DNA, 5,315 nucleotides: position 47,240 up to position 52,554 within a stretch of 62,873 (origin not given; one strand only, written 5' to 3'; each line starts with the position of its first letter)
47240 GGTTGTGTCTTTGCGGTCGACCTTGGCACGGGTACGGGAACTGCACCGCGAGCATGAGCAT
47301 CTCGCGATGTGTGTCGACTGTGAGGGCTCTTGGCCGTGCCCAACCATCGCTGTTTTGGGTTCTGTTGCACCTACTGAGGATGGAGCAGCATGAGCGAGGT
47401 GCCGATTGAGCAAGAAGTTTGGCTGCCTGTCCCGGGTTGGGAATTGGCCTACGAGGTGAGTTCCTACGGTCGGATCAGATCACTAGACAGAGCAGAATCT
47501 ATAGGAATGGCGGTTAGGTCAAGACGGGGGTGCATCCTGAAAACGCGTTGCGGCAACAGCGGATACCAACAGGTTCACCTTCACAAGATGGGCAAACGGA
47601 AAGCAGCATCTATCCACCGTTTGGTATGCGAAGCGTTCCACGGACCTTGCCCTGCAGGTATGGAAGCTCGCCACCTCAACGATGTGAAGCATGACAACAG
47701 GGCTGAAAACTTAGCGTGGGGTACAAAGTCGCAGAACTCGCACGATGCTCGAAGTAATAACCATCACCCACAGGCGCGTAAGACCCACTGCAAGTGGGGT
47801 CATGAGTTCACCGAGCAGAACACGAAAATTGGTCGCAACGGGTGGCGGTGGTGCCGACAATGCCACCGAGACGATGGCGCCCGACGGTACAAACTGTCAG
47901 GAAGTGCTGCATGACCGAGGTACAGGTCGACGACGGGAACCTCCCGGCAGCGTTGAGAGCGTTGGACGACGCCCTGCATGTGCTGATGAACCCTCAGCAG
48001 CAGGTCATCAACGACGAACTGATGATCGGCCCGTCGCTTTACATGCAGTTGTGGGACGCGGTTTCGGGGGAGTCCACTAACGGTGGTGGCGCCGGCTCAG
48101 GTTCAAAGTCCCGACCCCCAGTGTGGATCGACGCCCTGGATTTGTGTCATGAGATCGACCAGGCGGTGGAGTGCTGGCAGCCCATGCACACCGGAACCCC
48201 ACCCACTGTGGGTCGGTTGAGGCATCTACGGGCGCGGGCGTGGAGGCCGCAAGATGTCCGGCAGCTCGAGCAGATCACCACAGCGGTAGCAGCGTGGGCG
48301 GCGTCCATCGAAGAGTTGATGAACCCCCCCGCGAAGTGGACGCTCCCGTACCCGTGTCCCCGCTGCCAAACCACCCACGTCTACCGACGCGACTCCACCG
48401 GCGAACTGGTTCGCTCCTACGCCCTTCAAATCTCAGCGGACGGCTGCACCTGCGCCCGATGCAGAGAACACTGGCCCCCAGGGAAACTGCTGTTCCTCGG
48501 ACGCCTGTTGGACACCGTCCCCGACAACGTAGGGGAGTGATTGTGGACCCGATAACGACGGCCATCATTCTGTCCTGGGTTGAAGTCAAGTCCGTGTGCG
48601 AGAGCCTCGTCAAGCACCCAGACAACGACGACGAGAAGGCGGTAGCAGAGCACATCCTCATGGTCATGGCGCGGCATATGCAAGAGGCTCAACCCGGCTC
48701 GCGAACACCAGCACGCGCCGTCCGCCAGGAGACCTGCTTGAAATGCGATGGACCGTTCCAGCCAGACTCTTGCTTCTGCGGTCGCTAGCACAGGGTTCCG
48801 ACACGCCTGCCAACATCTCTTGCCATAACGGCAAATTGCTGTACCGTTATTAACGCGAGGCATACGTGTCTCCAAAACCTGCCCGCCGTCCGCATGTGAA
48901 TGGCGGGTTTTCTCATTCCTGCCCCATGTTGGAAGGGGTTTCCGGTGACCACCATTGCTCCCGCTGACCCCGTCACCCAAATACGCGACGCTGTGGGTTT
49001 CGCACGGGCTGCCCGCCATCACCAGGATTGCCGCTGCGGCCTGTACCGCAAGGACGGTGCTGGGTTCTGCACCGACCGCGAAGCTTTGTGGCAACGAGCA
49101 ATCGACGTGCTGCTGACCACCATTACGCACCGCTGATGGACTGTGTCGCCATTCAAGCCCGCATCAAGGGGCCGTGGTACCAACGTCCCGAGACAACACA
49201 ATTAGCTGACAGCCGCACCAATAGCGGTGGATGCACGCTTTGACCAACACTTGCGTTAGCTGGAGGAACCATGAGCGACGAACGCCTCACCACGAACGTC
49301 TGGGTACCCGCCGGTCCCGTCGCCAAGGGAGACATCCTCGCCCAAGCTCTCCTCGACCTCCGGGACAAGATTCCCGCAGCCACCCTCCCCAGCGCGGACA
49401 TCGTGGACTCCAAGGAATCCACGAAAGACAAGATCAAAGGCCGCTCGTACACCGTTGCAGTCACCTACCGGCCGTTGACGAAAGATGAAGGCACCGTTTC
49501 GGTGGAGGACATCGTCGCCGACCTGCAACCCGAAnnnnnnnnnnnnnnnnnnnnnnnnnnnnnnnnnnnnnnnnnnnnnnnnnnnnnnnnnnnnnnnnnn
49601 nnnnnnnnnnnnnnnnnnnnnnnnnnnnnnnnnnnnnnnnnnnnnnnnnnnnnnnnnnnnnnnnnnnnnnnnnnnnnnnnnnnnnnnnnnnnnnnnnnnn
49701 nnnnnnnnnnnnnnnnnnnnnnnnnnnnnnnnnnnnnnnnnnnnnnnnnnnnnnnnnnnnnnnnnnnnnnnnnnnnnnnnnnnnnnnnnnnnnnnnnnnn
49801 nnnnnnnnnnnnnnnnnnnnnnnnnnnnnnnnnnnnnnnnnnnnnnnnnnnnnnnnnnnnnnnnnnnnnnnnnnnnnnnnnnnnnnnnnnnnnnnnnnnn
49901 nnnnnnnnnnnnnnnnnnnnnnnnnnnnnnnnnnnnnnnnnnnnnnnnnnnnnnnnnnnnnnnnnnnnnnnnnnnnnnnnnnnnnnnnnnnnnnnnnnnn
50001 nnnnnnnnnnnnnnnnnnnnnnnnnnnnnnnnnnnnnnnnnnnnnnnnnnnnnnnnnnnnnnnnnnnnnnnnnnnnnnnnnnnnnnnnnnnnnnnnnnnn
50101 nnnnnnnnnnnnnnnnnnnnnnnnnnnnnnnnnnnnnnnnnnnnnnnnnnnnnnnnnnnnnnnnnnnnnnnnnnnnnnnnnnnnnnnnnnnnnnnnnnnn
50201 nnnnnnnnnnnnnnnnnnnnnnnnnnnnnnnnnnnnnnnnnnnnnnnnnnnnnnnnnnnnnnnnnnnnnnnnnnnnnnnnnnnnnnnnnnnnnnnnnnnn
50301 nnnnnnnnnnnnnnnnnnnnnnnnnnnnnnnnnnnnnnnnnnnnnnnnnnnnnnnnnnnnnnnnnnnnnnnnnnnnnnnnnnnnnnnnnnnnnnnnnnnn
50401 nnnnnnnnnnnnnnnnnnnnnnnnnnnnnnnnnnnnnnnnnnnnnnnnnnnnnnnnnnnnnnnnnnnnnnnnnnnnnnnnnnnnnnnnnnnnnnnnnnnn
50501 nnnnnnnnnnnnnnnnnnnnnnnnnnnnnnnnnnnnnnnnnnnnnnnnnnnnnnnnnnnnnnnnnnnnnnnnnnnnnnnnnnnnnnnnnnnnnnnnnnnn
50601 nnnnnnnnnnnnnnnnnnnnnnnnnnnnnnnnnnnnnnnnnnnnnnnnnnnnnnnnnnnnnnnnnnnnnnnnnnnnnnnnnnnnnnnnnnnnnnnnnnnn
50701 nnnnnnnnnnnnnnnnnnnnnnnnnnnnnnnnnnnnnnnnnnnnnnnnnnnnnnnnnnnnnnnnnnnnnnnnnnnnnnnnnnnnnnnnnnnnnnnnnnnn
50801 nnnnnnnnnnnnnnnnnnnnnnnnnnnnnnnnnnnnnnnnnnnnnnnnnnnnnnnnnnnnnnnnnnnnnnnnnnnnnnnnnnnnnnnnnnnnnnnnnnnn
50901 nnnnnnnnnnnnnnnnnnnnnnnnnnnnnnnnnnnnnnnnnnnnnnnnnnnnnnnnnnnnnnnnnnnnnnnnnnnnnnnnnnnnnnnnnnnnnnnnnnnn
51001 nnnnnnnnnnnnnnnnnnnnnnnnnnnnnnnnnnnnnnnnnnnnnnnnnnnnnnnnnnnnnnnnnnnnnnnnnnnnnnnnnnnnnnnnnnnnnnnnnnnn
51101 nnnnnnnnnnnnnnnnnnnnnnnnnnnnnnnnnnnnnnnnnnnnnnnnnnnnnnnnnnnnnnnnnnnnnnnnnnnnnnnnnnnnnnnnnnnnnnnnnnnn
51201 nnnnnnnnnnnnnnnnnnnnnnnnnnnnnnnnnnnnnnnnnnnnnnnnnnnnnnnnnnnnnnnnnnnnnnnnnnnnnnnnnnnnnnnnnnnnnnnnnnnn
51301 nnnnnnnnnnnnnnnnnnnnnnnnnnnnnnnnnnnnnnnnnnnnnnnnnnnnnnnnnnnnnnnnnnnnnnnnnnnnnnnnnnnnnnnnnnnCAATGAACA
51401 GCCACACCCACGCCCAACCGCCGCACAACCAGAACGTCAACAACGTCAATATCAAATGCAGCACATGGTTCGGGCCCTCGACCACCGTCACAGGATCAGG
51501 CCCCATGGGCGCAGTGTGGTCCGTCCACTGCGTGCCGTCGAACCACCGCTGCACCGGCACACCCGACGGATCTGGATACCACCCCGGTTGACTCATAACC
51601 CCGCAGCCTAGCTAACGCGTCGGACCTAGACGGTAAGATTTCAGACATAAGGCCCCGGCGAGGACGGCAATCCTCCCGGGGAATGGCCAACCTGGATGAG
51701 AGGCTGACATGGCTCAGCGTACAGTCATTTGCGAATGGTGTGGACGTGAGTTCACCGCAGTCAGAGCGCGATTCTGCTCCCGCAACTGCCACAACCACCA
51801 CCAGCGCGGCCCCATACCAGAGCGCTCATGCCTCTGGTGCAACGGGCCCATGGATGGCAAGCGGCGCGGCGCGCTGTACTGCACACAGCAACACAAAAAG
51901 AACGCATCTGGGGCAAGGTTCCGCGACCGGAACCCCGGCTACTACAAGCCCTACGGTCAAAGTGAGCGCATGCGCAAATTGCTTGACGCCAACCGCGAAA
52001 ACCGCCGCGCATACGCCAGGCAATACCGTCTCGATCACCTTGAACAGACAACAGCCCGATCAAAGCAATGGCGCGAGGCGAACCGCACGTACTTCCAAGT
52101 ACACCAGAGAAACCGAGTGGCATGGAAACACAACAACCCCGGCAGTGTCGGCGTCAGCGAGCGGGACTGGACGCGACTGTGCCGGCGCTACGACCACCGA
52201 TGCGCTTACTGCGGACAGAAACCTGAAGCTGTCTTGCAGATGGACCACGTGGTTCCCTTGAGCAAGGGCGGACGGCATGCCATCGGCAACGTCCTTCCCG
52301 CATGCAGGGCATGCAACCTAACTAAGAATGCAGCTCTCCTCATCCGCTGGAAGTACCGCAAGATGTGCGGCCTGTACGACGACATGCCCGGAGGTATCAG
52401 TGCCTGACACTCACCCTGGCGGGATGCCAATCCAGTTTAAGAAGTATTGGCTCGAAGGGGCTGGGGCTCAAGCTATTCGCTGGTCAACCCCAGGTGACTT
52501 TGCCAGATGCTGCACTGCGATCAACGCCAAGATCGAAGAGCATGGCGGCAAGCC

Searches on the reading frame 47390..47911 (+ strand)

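Call 81: search_protein_families(library=pfam, max_evalue=0.001, proteins=[window:47390-47911:+])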
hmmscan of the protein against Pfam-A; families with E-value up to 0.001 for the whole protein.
window:47390-47911:+ (174 aa): 2 families
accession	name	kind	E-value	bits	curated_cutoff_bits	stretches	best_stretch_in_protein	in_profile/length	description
PF13392.12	HNH_3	-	3.2e-16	59.1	24.8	1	75-117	3-45/46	HNH endonuclease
PF07463.16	NUMOD4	-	1e-13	51.7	23.4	1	9-65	1-49/49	NUMOD4 motif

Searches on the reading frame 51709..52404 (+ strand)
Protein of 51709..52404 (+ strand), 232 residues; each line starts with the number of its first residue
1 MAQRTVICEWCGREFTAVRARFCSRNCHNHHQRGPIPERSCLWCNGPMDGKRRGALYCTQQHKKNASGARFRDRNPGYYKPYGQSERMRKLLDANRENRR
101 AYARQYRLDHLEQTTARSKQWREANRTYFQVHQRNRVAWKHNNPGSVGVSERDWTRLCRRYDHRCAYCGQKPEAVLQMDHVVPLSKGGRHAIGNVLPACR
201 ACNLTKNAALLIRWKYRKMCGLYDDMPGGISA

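Call 81: search_protein_families(library=pfam, max_evalue=0.001, proteins=[window:51709-52404:+])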
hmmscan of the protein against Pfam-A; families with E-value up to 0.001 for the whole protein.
window:51709-52404:+ (232 aa): 2 families
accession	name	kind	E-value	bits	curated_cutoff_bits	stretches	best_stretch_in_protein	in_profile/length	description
PF01844.29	HNH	-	4.2e-11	43.2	21.4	1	165-207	1-45/47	HNH endonuclease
PF14279.12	HNH_5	-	7.9e-11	42.2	27.5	1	165-208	1-45/56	HNH endonuclease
